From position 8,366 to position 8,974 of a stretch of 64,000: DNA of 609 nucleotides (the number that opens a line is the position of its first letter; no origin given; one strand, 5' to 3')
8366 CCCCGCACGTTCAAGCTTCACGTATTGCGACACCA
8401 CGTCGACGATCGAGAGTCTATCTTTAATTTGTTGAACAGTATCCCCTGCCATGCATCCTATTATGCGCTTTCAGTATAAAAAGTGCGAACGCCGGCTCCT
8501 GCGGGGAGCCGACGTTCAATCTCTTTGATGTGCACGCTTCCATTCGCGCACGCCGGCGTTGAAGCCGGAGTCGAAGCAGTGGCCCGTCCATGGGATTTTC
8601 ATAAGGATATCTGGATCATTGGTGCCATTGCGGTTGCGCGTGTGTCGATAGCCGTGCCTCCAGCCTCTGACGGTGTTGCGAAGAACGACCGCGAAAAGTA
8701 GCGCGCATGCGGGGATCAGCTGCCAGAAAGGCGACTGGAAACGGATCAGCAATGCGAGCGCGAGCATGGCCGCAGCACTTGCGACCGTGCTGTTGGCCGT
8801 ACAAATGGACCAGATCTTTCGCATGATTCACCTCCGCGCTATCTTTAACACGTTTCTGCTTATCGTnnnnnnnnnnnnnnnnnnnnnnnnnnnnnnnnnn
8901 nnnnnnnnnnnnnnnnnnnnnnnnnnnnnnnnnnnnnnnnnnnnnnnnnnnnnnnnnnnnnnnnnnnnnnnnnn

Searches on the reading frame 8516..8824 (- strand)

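Call 37: search_protein_families(library=pfam, proteins=[window:8516-8824:-], max_evalue=0.001)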
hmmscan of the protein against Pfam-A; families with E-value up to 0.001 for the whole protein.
window:8516-8824:- (102 aa): 0 families

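Call 42: search_protein_families(library=pfam, proteins=[window:8516-8824:-], max_evalue=5)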
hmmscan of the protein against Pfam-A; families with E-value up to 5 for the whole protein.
window:8516-8824:- (102 aa): 2 families
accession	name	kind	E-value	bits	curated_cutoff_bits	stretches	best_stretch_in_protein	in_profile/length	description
PF13567.11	DUF4131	-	0.14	12.3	31.6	1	14-61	9-57/165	Domain of unknown function (DUF4131)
PF03620.19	IBV_3C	-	0.23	12.2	27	1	18-73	22-77/92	IBV 3C protein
